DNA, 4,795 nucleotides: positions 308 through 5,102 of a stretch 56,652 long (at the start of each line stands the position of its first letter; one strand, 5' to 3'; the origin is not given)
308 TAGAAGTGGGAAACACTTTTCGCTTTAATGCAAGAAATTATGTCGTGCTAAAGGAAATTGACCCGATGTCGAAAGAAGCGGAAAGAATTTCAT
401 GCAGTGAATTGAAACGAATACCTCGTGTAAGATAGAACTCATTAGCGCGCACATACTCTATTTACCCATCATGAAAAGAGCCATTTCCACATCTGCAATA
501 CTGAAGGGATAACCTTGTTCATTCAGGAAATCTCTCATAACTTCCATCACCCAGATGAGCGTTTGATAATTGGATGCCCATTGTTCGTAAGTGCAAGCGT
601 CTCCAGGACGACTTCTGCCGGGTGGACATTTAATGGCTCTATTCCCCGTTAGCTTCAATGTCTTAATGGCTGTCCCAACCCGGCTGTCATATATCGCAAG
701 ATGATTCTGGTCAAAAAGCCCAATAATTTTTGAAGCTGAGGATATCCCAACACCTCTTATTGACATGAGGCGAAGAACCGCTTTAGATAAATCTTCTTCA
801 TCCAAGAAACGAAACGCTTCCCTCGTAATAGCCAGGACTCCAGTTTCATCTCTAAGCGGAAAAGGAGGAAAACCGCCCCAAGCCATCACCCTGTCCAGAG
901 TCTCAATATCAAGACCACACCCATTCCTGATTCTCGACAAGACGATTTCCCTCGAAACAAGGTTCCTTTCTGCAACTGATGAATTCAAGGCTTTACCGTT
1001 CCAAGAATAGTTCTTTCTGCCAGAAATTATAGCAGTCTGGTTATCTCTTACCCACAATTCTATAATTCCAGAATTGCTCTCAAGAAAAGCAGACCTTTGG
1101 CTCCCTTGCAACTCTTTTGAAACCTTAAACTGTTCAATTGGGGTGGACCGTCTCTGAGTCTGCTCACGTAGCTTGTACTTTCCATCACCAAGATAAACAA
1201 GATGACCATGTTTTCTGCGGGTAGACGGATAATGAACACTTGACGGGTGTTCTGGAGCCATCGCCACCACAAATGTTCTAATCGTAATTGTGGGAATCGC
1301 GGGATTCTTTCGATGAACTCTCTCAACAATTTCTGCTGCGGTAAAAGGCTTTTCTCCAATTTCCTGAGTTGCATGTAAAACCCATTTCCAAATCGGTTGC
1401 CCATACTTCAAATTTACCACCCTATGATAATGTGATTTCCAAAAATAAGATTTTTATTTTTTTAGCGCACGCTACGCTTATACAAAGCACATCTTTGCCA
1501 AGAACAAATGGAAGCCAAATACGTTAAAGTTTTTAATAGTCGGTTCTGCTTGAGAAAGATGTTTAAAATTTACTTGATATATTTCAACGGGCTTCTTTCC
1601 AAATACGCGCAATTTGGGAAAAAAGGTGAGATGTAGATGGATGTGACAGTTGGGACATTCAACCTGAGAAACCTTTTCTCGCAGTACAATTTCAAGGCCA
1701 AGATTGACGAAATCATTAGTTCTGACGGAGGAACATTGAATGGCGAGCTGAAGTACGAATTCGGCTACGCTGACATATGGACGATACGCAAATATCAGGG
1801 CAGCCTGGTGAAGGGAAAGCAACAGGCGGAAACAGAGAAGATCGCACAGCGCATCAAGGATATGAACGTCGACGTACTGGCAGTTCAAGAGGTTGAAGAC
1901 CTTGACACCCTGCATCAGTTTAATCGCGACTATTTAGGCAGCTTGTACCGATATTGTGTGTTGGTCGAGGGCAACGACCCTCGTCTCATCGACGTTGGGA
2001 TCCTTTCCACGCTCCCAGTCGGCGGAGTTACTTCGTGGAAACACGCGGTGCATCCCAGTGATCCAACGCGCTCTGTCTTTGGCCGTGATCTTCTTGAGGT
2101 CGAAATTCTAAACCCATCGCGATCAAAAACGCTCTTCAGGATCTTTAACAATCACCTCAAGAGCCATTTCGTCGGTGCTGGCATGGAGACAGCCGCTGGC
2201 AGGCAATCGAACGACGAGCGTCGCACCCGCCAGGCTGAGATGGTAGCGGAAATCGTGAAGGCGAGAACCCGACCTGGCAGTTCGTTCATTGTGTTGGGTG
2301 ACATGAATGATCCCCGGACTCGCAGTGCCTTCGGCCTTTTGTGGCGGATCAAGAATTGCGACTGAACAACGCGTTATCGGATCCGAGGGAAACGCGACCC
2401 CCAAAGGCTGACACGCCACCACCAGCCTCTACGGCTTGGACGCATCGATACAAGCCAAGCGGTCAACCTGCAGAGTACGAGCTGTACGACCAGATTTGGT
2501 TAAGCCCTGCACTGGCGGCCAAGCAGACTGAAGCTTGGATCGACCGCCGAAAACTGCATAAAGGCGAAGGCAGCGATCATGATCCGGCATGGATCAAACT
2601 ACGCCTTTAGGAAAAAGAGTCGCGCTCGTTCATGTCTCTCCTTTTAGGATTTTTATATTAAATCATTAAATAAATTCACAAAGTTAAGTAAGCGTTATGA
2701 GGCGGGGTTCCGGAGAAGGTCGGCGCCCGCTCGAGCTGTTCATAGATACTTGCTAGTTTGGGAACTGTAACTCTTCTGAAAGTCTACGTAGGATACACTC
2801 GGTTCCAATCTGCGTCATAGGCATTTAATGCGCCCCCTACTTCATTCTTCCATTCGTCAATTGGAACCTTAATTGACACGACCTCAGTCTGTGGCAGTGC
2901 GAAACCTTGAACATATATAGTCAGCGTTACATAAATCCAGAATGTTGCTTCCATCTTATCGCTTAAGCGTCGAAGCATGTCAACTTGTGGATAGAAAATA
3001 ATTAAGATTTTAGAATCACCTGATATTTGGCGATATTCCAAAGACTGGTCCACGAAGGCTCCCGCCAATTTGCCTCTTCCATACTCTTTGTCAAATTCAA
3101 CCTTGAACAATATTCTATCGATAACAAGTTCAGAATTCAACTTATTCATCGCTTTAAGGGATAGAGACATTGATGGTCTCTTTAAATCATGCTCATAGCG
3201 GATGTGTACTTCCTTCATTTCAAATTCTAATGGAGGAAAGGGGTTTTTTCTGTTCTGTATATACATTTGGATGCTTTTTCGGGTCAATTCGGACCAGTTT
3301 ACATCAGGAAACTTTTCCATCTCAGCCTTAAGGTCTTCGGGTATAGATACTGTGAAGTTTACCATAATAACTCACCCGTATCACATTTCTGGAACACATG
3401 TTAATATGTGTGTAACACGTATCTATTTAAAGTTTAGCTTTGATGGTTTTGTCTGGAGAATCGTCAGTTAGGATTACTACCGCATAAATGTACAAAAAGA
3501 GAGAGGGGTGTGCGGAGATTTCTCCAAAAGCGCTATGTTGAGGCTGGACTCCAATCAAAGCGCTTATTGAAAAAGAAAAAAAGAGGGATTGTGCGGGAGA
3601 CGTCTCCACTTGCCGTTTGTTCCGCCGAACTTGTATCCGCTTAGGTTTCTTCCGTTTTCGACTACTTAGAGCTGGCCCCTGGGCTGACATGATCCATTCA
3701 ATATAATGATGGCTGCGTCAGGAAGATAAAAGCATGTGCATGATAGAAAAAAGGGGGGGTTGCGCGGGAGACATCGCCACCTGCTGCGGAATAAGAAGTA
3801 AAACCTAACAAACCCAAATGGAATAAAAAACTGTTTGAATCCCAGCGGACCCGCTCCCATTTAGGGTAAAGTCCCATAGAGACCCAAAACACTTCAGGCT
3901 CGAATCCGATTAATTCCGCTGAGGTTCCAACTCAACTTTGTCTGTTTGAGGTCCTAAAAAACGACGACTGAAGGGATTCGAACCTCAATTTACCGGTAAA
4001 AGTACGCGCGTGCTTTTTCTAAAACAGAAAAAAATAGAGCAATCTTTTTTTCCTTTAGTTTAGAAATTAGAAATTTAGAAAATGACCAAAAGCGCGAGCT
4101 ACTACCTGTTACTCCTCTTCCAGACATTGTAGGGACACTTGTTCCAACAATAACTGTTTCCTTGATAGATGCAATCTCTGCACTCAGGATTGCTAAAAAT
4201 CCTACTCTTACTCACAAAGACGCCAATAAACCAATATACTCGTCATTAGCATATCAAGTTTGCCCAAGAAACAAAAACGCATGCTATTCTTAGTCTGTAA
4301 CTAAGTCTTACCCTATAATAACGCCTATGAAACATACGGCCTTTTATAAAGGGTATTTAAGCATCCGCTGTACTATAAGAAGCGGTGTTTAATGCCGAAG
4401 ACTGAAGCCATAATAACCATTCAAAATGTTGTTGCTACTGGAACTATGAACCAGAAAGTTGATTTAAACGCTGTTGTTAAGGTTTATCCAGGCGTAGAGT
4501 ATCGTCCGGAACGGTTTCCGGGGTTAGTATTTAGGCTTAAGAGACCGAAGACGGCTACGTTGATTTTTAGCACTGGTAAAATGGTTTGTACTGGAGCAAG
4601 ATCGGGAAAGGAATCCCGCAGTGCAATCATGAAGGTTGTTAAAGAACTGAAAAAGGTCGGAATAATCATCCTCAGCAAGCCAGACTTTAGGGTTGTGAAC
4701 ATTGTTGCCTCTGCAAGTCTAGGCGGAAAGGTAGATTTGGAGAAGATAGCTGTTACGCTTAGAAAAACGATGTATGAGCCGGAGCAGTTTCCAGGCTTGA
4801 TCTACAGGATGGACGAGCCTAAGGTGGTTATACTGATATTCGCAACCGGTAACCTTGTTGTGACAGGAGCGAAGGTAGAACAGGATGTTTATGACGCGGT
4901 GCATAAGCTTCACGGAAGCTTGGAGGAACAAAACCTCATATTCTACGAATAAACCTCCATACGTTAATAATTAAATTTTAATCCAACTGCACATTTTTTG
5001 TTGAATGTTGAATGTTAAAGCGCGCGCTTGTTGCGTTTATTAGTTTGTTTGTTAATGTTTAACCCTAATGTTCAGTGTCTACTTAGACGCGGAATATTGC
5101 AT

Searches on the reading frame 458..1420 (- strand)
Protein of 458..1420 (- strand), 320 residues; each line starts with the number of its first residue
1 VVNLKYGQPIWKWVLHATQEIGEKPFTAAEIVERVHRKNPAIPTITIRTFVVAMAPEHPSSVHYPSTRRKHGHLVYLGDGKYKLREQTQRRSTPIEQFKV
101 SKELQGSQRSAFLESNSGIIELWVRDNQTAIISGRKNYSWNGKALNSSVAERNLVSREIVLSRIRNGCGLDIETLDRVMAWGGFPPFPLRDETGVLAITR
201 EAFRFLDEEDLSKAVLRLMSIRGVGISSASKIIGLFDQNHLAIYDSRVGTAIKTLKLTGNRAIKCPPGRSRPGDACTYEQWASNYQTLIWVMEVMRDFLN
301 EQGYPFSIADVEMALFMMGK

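Call 87: search_protein_families(library=pfam, proteins=[window:458-1420:-], max_evalue=0.00001)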
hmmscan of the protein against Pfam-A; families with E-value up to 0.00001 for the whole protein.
window:458-1420:- (320 aa): 1 family
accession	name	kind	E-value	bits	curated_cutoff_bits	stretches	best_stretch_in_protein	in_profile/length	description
PF24706.1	DUF7669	-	1.4e-09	38.5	23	1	9-84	1-75/75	Domain of unknown function (DUF7669)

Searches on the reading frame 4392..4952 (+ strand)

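Call 37: search_protein_families(library=pfam, proteins=[window:4392-4952:+], max_evalue=0.01)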
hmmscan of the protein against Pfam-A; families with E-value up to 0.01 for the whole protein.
window:4392-4952:+ (186 aa): 2 families
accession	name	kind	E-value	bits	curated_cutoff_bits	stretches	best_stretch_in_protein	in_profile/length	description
PF00352.27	TBP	-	2e-60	201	22.9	2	98-178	1-83/85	Transcription factor TFIID (or TATA-binding protein, TBP)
PF11858.14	DUF3378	-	0.0052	17.4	27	0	42-75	27-60/76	Domain of unknown function (DUF3378)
